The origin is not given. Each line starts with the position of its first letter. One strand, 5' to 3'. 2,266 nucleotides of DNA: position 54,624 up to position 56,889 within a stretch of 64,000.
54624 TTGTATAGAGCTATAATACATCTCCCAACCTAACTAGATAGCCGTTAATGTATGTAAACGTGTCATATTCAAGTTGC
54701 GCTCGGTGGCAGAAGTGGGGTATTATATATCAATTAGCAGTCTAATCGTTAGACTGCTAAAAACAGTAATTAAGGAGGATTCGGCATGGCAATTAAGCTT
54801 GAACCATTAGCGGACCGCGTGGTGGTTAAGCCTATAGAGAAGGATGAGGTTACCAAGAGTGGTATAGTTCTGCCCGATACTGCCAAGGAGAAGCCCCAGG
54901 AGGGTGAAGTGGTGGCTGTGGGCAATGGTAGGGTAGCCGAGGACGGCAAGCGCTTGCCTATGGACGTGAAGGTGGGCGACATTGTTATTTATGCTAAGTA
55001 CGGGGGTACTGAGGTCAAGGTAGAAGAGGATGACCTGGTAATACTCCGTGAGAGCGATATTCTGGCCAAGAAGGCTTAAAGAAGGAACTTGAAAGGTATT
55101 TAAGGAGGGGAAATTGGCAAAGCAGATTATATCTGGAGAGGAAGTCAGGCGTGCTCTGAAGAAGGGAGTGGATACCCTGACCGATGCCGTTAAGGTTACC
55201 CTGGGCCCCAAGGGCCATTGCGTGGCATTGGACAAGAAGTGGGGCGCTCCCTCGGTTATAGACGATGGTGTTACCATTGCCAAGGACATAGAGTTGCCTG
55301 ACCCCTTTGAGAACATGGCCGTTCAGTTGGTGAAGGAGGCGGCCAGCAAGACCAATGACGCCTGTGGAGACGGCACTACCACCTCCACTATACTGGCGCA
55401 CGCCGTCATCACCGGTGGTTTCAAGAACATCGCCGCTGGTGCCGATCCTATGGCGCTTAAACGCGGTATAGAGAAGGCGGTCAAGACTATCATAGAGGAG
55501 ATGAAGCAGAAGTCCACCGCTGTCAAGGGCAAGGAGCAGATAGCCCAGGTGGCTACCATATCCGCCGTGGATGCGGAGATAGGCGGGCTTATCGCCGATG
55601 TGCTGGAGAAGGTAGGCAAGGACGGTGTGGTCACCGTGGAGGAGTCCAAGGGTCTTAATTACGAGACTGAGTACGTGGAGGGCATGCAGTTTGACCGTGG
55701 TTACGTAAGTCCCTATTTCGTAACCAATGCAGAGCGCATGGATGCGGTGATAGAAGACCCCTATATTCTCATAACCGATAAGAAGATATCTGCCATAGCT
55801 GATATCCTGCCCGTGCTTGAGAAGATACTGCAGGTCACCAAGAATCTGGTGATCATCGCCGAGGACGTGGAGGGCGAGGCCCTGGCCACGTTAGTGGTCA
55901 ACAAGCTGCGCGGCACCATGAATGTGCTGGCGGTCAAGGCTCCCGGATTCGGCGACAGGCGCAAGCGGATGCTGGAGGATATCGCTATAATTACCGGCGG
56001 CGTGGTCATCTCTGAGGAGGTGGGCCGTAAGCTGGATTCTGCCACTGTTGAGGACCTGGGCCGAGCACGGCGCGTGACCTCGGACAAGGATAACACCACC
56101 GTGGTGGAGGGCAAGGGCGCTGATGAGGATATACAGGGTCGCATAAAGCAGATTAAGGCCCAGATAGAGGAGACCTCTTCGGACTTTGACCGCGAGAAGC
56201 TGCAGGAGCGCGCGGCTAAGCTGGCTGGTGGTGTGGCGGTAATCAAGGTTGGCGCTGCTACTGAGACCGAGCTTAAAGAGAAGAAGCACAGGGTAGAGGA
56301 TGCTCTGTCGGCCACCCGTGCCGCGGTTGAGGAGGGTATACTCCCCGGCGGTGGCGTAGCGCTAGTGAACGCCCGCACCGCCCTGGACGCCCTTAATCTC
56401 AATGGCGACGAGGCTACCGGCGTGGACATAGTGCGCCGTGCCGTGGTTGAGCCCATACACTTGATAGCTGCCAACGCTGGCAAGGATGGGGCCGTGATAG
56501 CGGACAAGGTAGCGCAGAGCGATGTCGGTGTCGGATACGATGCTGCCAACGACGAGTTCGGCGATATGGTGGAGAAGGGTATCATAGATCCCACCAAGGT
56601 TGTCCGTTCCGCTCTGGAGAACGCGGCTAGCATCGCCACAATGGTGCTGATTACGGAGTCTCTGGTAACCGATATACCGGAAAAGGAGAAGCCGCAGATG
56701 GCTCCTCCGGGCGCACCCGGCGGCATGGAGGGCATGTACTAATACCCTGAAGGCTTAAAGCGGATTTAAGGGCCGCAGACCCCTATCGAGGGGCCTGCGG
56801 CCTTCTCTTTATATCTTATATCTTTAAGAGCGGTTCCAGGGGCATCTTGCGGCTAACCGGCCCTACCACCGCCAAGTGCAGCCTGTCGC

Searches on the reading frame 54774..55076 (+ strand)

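Call 19: search_protein_families(library=ncbifam, proteins=[window:54774-55076:+], max_evalue=1e-25)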
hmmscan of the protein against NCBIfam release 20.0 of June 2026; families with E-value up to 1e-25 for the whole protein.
window:54774-55076:+ (101 aa): 8 families
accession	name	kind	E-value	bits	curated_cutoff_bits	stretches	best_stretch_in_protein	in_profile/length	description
NF001530.0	PRK00364.1-6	equivalog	2.6e-41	139.7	136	1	5-98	7-100/104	co-chaperone GroES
NF001531.0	PRK00364.2-2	subfamily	1.2e-38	131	96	1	7-98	1-91/94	co-chaperone GroES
NF001534.0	PRK00364.2-5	equivalog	1.9e-38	130.4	120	1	9-98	2-91/94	co-chaperone GroES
NF001533.0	PRK00364.2-4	subfamily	1.7e-37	127.4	99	1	6-100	3-97/98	co-chaperone GroES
NF001529.0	PRK00364.1-5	subfamily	7e-36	122.3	133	1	8-97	2-91/95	co-chaperone GroES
NF001527.0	PRK00364.1-2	subfamily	2.9e-35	120.3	120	1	8-98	2-92/96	co-chaperone GroES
NF001532.0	PRK00364.2-3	equivalog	3e-30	104.1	130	1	9-98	2-91/94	co-chaperone GroES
NF011106.0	PRK14533.1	equivalog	6.9e-28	96.4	128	1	8-99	2-88/91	co-chaperonin GroES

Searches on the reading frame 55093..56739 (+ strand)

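Call 19: search_protein_families(library=ncbifam, proteins=[window:55093-56739:+], max_evalue=1e-25)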
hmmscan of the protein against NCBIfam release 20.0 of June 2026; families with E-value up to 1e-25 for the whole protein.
window:55093-56739:+ (549 aa): 8 families
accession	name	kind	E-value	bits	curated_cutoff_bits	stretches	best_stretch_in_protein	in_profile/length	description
NF000592.1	PRK00013.1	subfamily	2.5e-243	808.3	397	1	9-529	1-524/524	chaperonin GroEL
TIGR02348.1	GroEL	equivalog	2.2e-239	795.3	582.1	1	9-531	1-526/526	chaperonin GroEL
NF009489.0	PRK12851.1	subfamily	2.5e-238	791.9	464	1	9-541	3-537/541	chaperonin GroEL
NF009488.0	PRK12850.1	subfamily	1.8e-235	782.6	475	1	9-542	3-538/544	chaperonin GroEL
NF009487.0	PRK12849.1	subfamily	6.3e-234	777.2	352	1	9-546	2-541/543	chaperonin GroEL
NF010704.0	PRK14104.1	subfamily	2.1e-208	693.1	1041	1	9-548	3-544/546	chaperonin GroEL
NF038369.1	GroEL3_Chlamy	exception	4e-79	266.6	600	1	17-523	11-504/506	variant chaperonin GroEL3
NF038370.1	GroEL2_Chlamy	exception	9.6e-56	189.5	600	1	32-521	25-515/533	variant chaperonin GroEL2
